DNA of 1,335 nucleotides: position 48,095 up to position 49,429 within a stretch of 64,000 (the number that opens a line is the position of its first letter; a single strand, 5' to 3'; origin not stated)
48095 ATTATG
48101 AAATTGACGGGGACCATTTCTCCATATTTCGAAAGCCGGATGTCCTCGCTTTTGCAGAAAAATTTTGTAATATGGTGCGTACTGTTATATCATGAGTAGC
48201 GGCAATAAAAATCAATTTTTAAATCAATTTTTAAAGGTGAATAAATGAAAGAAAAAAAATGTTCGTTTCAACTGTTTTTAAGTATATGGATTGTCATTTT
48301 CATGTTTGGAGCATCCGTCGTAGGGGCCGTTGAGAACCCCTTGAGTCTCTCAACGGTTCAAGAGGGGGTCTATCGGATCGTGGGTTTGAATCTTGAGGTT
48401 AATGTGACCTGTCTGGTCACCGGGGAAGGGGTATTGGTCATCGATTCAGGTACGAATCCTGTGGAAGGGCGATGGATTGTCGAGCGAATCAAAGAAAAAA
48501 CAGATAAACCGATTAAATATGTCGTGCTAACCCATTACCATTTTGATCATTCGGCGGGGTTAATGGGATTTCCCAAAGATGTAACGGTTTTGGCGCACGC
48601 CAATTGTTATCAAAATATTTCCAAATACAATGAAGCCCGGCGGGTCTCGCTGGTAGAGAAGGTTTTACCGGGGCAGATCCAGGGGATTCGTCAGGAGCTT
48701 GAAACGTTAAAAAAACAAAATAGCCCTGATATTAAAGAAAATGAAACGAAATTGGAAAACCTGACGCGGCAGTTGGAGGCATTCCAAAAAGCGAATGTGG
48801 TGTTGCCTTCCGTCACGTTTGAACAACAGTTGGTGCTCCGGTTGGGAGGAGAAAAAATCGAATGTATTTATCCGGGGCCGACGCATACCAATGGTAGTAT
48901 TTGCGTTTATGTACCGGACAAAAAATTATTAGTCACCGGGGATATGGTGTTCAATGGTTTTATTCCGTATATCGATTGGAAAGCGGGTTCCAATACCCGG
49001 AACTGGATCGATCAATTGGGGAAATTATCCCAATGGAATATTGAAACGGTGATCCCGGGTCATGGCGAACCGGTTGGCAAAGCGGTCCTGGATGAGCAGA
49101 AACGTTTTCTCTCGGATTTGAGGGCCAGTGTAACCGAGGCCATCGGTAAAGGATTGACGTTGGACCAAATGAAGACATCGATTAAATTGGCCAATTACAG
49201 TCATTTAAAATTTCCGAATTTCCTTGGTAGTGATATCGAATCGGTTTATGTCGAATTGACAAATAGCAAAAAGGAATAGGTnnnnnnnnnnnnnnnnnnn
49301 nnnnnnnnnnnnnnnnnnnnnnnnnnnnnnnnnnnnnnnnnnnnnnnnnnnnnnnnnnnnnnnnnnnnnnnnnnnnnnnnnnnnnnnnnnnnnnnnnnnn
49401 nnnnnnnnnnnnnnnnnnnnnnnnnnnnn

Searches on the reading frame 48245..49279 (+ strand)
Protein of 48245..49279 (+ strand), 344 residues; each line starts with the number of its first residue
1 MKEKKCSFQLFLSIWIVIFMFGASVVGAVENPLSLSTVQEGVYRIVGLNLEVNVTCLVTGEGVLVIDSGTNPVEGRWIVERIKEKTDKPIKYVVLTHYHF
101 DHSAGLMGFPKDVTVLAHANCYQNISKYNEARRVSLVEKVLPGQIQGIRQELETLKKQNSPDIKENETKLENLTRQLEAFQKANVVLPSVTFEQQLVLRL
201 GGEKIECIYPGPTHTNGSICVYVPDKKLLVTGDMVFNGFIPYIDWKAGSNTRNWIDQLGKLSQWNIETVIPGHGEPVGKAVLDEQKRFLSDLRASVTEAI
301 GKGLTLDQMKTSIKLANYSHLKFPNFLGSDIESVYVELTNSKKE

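Call 7: search_protein_families(library=pfam, proteins=[window:48245-49279:+], max_evalue=0.001)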
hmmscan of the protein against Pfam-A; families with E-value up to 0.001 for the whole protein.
window:48245-49279:+ (344 aa): 3 families
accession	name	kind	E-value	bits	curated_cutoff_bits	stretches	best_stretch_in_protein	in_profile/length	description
PF00753.33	Lactamase_B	-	7.2e-28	98.3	22.7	1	52-273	6-196/196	Metallo-beta-lactamase superfamily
PF12706.13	Lactamase_B_2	-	6.8e-06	26.2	27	1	70-130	9-75/200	Beta-lactamase superfamily domain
PF19583.5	ODP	-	9.9e-05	22.7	27.2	0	194-235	95-137/194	ODP family beta lactamase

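Call 60: search_solved_structures(query=window:48245-49279:+, max_evalue=0.01)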
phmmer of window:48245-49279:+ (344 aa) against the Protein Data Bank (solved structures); distinct sequences matched with E-value up to 0.01: 132 (the best 60 are shown).
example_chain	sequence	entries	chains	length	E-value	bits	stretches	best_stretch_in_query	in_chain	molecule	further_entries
8d2z_A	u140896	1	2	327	2.3e-17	66.8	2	170-307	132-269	Metallo-beta-lactamase superfamily protein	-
2nxa_A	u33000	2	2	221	1e-14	58.1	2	184-281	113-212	Beta-lactamase II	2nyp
2nzf_A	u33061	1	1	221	7e-14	55.3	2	184-281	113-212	Beta-lactamase II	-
2nze_A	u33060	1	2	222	7.1e-14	55.3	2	188-282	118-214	Beta-lactamase II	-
3knr_A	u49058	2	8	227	1.2e-13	54.6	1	188-281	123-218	Beta-lactamase 2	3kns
1dxk_A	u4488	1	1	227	7.9e-13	51.9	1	188-281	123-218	CLASS B BETA-LACTAMASE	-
1bmc_A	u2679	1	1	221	1.9e-12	50.6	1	184-281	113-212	METALLO-BETA-LACTAMASE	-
4nq4_A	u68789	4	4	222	1.9e-12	50.6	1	188-281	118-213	Beta-lactamase 2 | Metallo-beta-lactamase type 2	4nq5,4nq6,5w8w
1bc2_A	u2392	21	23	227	2.1e-12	50.5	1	188-281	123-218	METALLO-BETA-LACTAMASE II | PROTEIN (BETA-LACTAMASE) | Beta-lactamase II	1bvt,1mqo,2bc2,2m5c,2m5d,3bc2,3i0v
4c09_A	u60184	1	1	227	2.2e-12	50.4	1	184-282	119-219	BETA-LACTAMASE 2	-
2bfk_A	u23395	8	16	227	5.4e-12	49.1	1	188-281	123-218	BETA-LACTAMASE II | Metallo-beta-lactamase type 2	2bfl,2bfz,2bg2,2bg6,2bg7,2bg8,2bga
2fhx_A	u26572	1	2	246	6.4e-12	48.9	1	191-283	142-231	SPM-1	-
4bp0_A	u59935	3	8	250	6.7e-12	48.8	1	191-283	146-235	METALLO-B-LACTAMASE | Beta-lactamase IMP-1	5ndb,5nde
6xfr_A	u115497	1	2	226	7e-12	48.8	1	186-282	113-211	Lactamase_B domain-containing protein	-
5ls3_B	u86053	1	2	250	7e-12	48.8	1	191-283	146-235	Beta-lactamase IMP-1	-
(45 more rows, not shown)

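Call 68: search_protein_families(library=ncbifam, proteins=[window:48245-49279:+], max_evalue=0.0001)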
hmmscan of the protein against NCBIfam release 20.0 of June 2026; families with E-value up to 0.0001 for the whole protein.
window:48245-49279:+ (344 aa): 55 families (the best 25 are shown)
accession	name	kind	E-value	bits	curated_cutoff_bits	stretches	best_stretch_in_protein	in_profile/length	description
TIGR04559.1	SoxH_rel_PQQ_2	hypoth_equivalog_domain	1.9e-37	129.3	280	2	168-336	110-278/283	quinoprotein relay system zinc metallohydrolase 2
NF033088.2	bla_subclass_B1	equivalog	1.6e-26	93.3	200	2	171-286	98-213/217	subclass B1 metallo-beta-lactamase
TIGR04558.1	SoxH_rel_PQQ_1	hypoth_equivalog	3.7e-26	91.8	300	2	168-309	112-250/285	quinoprotein relay system zinc metallohydrolase 1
NF012229.1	bla_class_B_core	domain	1.4e-17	64.2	100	1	55-224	18-139/139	metallo-beta-lactamase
NF012146.1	blaB-IND-MUS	exception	1.1e-16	60.9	270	2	180-290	123-235/237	BlaB/IND/MUS family subclass B1 metallo-beta-lactamase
NF012137.0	bla_xUS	exception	2.1e-15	56.9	400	1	37-111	28-108/246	MUS/TUS/MOC family subclass B1 metallo-beta-lactamase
NF041269.1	bla_B1_long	equivalog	6.2e-15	55.2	350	1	171-284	100-212/334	subclass B1 metallo-beta-lactamase, long type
NF033087.1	bla_subclass_B2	equivalog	7.2e-15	55.3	240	1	167-287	100-218/221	subclass B2 metallo-beta-lactamase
NF041758.1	B1_blaCHM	exception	1.8e-13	50.4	475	1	174-283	128-238/246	CHM family subclass B1 metallo-beta-lactamase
NF000442.2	blaTUS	exception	2.4e-13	50.1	550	1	45-113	42-110/248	TUS family subclass B1 metallo-beta-lactamase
NF040860.1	blaWUS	exception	3.4e-13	49.4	540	1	46-112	43-109/246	WUS family subclass B1 metallo-beta-lactamase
NF000329.2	bla_B2_CphA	exception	4.2e-13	49.5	500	1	172-283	132-241/253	CphA family subclass B2 metallo-beta-lactamase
NF012150.3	blaSPM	exception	5.5e-13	49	500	1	190-282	167-256/272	SPM family subclass B1 metallo-beta-lactamase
NF038103.1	blaGMB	exception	7.4e-13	48.2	580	1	196-281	167-250/270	GMB family subclass B1 metallo-beta-lactamase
NF041441.1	blaCIM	exception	1.2e-12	47.9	490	1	172-284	129-242/250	CIM family subclass B1 metallo-beta-lactamase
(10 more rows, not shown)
